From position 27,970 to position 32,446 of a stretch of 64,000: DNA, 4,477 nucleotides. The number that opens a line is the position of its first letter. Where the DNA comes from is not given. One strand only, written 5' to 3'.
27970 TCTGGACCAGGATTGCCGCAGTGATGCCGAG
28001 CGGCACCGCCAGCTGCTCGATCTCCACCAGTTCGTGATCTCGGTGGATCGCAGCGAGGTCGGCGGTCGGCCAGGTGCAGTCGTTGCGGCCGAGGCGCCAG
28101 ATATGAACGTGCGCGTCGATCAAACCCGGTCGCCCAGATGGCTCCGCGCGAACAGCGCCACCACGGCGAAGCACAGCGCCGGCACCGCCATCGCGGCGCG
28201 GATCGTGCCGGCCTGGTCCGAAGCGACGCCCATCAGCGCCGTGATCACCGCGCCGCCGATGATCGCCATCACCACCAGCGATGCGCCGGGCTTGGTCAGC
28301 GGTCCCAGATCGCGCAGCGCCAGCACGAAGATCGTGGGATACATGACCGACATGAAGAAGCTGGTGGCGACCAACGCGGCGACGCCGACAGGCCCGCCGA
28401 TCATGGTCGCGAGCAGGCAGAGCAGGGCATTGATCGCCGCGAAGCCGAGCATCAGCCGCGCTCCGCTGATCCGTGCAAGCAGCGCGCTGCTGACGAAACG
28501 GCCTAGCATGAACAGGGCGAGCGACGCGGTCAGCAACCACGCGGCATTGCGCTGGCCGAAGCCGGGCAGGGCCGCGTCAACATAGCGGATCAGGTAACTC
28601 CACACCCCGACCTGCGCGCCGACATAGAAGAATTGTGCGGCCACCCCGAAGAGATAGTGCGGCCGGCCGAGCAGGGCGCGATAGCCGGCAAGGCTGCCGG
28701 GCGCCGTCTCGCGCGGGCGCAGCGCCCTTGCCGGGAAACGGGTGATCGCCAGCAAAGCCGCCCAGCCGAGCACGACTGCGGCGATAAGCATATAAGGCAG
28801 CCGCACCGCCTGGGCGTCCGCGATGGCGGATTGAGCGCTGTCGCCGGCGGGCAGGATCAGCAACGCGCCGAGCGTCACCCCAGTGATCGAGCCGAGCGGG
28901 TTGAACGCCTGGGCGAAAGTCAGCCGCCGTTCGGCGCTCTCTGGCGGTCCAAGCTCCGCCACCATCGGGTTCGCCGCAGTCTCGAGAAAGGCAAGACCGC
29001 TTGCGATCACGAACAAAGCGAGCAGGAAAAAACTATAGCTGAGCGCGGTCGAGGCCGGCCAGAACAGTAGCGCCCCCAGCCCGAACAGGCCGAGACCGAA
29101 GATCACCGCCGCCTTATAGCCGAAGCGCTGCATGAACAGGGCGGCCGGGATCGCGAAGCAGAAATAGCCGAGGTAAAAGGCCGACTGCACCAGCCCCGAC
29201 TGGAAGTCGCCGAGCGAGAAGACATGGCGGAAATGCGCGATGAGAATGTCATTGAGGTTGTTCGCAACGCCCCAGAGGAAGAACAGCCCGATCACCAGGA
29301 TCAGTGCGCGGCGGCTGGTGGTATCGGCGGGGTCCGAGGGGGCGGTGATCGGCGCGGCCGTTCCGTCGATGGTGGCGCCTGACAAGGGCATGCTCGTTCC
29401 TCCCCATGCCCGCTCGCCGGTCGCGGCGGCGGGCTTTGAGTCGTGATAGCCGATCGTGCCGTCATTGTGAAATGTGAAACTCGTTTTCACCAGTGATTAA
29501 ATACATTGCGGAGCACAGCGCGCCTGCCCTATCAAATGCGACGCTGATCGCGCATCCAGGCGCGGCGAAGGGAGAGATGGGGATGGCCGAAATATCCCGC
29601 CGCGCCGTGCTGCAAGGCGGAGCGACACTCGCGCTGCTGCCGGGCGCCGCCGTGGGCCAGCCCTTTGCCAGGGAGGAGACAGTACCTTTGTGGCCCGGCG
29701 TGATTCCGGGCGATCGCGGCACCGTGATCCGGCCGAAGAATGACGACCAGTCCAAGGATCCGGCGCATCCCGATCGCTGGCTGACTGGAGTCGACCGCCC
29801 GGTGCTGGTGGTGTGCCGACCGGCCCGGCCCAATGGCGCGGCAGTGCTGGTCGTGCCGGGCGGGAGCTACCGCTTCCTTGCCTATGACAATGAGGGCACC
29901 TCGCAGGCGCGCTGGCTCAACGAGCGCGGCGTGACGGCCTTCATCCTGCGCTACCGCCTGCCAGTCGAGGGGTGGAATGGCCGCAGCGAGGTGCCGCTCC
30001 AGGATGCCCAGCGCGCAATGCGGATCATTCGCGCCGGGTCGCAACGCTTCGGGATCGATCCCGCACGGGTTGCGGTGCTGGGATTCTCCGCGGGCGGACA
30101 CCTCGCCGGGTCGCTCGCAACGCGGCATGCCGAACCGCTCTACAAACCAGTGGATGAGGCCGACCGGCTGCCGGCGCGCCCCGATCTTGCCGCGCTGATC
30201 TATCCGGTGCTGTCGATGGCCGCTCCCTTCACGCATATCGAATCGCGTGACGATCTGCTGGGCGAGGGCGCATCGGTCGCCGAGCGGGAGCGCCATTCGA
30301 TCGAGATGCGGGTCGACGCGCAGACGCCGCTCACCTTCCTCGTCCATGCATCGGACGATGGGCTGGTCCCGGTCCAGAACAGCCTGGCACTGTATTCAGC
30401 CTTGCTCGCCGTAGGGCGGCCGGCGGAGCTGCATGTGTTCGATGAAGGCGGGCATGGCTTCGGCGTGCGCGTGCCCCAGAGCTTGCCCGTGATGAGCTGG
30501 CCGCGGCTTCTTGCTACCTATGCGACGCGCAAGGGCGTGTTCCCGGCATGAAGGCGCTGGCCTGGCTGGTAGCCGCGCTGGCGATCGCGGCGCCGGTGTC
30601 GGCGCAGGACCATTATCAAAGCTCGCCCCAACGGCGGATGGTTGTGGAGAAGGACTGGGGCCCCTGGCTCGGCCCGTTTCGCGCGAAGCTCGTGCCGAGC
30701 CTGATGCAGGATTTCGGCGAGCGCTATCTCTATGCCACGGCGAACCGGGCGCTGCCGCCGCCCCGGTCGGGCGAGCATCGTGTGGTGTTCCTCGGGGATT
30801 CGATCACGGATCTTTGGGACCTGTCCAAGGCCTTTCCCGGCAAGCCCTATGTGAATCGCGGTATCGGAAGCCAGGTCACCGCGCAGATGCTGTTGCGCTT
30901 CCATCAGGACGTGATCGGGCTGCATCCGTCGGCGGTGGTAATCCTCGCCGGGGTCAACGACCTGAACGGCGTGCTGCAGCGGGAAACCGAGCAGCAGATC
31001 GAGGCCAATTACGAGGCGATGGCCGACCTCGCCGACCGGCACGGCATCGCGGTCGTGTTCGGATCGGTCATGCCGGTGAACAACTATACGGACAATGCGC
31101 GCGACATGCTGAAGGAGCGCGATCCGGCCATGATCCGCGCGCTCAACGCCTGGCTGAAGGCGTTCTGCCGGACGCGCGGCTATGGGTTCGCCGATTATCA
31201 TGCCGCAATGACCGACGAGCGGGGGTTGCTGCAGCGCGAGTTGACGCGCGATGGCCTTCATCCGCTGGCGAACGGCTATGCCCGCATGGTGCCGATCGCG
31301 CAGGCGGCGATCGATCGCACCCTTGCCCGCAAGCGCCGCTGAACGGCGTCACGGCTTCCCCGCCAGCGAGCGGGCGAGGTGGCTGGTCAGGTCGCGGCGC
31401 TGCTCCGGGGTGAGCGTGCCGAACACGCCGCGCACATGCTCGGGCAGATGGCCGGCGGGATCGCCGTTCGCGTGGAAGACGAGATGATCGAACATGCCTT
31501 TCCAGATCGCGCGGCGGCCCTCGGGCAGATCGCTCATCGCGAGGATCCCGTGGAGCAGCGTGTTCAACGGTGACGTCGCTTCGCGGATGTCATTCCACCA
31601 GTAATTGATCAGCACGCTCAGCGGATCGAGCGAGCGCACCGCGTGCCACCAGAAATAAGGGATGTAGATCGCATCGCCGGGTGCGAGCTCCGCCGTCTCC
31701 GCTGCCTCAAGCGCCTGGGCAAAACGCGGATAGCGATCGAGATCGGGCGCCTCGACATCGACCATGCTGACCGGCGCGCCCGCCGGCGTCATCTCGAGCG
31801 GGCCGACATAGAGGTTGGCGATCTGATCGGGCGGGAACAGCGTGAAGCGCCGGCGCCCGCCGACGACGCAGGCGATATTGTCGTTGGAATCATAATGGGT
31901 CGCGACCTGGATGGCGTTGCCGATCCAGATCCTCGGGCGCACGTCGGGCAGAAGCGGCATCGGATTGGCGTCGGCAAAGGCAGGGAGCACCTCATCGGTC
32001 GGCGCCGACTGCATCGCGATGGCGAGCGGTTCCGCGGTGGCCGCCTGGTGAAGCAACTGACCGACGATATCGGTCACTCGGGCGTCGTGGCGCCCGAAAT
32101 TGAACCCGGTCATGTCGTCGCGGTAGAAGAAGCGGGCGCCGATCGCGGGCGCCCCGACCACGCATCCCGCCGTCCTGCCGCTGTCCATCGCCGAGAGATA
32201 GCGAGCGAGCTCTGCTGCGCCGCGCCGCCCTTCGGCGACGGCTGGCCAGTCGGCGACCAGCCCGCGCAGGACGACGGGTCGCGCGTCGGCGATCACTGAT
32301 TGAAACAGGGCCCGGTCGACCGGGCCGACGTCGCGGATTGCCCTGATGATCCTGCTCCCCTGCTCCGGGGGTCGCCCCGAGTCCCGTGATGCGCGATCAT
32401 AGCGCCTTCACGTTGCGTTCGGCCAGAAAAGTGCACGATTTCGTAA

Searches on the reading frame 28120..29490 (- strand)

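Call 62: search_protein_families(library=pfam, proteins=[window:28120-29490:-], max_evalue=0.001)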
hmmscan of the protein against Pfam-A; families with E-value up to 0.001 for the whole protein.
window:28120-29490:- (456 aa): 1 family
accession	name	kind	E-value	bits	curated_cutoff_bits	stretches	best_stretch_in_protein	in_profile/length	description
PF07690.21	MFS_1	-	1.2e-23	84.1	33.4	1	67-395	3-323/347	Major Facilitator Superfamily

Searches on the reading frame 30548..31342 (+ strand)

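Call 62: search_protein_families(library=pfam, proteins=[window:30548-31342:+], max_evalue=0.001)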
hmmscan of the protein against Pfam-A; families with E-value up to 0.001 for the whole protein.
window:30548-31342:+ (264 aa): 2 families
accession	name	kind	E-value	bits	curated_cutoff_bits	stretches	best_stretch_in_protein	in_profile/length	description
PF13472.12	Lipase_GDSL_2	-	9.1e-23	82.1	32.9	1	81-246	1-178/178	GDSL-like Lipase/Acylhydrolase family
PF00657.28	Lipase_GDSL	-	9.9e-09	36.1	23.6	1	80-247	2-204/208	GDSL-like Lipase/Acylhydrolase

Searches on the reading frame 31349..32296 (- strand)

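Call 62: search_protein_families(library=pfam, proteins=[window:31349-32296:-], max_evalue=0.001)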
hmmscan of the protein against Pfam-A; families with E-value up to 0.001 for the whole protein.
window:31349-32296:- (315 aa): 2 families
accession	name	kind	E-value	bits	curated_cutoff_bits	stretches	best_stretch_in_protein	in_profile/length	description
PF13621.12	Cupin_8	-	3.7e-62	211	27.4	1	2-237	10-249/252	Cupin-like domain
PF08007.18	JmjC_2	-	0.00011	22.2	22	0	130-224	37-110/127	JmjC domain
